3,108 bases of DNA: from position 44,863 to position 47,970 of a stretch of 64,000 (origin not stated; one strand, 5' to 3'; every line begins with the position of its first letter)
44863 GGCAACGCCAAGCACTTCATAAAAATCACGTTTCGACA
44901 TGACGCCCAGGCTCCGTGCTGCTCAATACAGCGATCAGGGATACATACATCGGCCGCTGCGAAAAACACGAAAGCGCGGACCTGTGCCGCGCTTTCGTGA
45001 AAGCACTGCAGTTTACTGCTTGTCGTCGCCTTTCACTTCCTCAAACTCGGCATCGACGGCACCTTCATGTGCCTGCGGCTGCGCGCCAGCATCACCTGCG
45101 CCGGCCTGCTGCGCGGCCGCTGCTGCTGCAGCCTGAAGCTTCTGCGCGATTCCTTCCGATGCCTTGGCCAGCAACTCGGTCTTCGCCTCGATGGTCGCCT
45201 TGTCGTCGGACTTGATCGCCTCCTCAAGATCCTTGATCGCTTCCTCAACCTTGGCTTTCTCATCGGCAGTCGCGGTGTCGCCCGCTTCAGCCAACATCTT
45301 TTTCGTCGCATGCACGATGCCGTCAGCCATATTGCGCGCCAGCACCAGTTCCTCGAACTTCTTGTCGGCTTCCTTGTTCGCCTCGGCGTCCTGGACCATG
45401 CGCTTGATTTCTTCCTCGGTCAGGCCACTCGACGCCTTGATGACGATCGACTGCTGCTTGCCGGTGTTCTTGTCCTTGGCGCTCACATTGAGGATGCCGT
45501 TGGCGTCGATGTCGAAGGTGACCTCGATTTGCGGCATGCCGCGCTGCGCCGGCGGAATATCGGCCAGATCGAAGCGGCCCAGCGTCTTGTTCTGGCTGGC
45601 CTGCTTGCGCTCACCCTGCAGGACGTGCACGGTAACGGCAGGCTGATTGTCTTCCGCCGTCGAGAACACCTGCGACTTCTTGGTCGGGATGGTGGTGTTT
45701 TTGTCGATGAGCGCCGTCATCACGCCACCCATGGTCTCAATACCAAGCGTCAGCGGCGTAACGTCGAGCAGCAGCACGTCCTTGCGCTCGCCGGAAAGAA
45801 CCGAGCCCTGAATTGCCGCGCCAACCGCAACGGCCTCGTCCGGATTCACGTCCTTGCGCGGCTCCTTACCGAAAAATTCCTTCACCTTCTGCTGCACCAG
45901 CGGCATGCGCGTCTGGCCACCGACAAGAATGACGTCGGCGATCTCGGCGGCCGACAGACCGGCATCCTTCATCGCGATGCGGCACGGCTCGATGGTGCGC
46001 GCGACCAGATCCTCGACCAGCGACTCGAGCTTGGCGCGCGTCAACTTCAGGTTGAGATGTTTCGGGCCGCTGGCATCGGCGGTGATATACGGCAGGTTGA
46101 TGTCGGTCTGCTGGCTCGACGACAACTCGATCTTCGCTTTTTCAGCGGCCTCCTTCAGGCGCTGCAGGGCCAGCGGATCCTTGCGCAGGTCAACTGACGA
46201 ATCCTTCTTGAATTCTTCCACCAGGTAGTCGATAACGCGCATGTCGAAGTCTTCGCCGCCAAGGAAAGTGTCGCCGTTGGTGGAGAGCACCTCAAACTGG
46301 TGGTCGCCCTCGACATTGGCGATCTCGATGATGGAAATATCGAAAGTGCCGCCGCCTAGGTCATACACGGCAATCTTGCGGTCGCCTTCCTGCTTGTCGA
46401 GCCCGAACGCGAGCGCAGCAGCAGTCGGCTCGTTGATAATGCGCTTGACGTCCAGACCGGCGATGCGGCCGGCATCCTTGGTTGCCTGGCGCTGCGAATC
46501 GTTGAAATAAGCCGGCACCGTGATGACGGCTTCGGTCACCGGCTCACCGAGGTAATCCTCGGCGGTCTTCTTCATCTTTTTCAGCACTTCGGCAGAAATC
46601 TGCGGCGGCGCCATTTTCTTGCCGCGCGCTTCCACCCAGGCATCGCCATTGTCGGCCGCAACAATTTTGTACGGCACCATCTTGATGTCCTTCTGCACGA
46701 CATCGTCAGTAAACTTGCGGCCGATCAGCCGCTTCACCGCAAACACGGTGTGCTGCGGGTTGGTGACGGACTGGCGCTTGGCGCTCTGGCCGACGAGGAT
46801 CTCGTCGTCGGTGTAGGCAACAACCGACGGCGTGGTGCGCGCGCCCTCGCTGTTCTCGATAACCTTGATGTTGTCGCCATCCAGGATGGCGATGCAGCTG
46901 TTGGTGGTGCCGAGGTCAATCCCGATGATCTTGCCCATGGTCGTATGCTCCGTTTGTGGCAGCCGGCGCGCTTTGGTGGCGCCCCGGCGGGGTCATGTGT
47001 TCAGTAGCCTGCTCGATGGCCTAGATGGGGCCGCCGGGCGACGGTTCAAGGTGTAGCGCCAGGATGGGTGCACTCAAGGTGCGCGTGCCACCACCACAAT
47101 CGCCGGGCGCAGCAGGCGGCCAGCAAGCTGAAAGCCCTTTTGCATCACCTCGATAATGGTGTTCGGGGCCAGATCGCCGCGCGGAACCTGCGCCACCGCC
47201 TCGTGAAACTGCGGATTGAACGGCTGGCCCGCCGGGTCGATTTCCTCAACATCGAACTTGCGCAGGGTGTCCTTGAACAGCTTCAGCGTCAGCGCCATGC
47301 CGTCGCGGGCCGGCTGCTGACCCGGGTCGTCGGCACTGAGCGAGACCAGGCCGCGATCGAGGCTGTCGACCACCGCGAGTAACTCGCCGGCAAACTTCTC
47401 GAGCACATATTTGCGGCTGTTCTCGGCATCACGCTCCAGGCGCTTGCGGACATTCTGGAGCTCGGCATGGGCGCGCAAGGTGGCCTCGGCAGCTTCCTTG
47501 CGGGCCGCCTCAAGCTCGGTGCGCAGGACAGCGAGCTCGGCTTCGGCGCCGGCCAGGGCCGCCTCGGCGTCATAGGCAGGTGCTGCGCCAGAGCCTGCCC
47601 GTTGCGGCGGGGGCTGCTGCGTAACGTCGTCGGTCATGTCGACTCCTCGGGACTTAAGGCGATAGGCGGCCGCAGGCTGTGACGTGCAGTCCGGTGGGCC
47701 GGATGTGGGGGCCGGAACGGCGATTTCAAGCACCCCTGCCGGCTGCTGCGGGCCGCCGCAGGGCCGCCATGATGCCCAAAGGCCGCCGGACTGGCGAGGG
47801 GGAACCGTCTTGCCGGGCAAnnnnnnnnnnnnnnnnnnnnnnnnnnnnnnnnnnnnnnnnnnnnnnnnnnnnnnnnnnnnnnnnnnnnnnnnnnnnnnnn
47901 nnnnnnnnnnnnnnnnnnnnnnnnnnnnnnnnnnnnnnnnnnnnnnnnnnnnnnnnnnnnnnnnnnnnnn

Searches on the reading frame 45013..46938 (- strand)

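Call 34: search_protein_families(library=ncbifam, proteins=[window:45013-46938:-], max_evalue=1e-10)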
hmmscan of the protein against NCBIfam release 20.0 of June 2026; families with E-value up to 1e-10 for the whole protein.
window:45013-46938:- (641 aa): 10 families
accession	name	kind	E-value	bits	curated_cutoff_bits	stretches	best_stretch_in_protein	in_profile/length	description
NF001413.0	PRK00290.1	equivalog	0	1028.5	648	1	1-638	1-624/625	molecular chaperone DnaK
TIGR02350.1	prok_dnaK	equivalog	3.8e-286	950.2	822.55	1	3-602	1-595/596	molecular chaperone DnaK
NF009947.0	PRK13411.1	equivalog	3.5e-241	801.9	1002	1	1-606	1-597/662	molecular chaperone DnaK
NF009946.0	PRK13410.1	equivalog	1.6e-234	780.1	1019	1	1-606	1-606/669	molecular chaperone DnaK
NF003520.0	PRK05183.1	subfamily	4e-185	616.8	620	1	4-601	21-604/621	Fe-S protein assembly chaperone HscA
TIGR01991.1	HscA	equivalog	2e-181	604.6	708.55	1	5-601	2-584/600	Fe-S protein assembly chaperone HscA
NF002399.0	PRK01433.1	equivalog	2e-121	406.5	743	1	4-587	21-563/595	Fe-S protein assembly chaperone HscA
NF008673.0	PRK11678.1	equivalog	3.1e-19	69.2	331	0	116-235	131-259/450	molecular chaperone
NF011660.0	PRK15080.1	equivalog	4.6e-13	49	182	0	116-209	76-163/277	ethanolamine utilization protein EutJ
TIGR02529.1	EutJ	subfamily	3.8e-12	46.2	152.1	1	115-209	42-130/239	ethanolamine utilization protein EutJ family protein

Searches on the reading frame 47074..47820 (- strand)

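Call 52: search_protein_families(library=pfam, proteins=[window:47074-47820:-], max_evalue=0.00001)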
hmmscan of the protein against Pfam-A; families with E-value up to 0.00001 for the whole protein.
window:47074-47820:- (248 aa): 1 family
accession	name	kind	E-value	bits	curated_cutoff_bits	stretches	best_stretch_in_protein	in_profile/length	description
PF01025.24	GrpE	-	4.1e-45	153.8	25.8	1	93-245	13-164/165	GrpE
